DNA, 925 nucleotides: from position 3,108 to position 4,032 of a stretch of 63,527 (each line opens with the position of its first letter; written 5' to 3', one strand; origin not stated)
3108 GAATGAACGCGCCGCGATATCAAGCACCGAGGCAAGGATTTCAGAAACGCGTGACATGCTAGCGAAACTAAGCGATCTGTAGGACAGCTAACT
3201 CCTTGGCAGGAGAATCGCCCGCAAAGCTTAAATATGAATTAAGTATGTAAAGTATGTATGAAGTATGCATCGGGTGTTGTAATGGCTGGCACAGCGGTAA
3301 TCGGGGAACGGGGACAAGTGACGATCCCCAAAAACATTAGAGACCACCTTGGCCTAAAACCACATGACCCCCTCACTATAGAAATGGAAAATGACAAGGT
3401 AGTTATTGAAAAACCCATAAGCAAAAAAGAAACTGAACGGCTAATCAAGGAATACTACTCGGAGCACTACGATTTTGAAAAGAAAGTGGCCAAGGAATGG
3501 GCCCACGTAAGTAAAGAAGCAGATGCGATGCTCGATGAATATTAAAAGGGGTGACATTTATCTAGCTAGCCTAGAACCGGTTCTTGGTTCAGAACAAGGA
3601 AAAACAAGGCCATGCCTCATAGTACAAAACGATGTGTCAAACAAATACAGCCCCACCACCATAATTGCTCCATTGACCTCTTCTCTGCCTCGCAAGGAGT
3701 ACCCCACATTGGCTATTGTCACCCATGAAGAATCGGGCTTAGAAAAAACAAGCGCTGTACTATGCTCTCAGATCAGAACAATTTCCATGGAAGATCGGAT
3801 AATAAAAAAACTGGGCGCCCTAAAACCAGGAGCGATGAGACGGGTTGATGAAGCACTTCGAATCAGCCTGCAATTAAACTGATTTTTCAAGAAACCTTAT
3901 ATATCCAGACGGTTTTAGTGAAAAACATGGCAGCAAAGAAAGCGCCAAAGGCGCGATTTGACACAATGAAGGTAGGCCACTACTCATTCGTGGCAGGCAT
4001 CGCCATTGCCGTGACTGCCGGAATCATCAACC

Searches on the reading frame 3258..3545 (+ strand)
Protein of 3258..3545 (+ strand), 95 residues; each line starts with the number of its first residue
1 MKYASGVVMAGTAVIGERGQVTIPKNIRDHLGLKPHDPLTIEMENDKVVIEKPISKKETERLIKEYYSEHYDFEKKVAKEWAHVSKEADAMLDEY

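Call 77: search_protein_families(library=ncbifam, max_evalue=0.1, proteins=[window:3258-3545:+])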
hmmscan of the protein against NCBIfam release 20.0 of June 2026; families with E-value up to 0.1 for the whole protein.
window:3258-3545:+ (95 aa): 8 families
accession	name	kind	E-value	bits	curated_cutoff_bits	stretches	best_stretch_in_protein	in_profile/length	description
TIGR01439.1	lp_hng_hel_AbrB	domain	5.5e-12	45.2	28.3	1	13-52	2-42/44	transcriptional regulator, AbrB family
NF007429.0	PRK09974.1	equivalog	5.7e-07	29.4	125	1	10-66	12-68/114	type II toxin-antitoxin system PrlF family antitoxin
NF040962.1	near_HgcAB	equivalog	2.1e-05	24.3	70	1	15-41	10-36/70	HgcAB-associated protein HgcC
TIGR02851.1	spore_V_T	equivalog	0.00015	21.7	235.9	1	15-71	9-66/180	stage V sporulation protein T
NF050106.1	TA_MazE_antitoxin_Deino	equivalog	0.00028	21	65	1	19-51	1-33/65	type II toxin-antitoxin system MazE family antitoxin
TIGR02609.1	doc_partner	hypoth_equivalog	0.00036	20.8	55.9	1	21-79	12-70/74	putative addiction module antidote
NF006352.0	PRK08577.1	equivalog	0.0027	17.8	140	1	14-51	8-45/136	hypothetical protein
NF012145.1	blaDIM_SIM_IMP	exception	0.099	12.4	288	0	32-80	23-71/209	DIM/SIM/IMP family subclass B1 metallo-beta-lactamase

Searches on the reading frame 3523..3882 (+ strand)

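Call 77: search_protein_families(library=ncbifam, max_evalue=0.1, proteins=[window:3523-3882:+])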
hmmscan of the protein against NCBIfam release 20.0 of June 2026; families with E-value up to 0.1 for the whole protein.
window:3523-3882:+ (119 aa): 3 families
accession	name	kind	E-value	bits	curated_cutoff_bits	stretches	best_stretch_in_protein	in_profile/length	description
NF007320.0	PRK09812.1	equivalog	1.4e-11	44.5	129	1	5-100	5-99/116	type II toxin-antitoxin system ChpB family toxin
NF007386.0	PRK09907.1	equivalog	4.3e-08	33.1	120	1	9-113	9-107/111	endoribonuclease MazF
NF052489.1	TAtMazFAgrob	equivalog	6.9e-07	29.1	150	1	7-96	6-91/118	type II toxin-antitoxin system toxin MazF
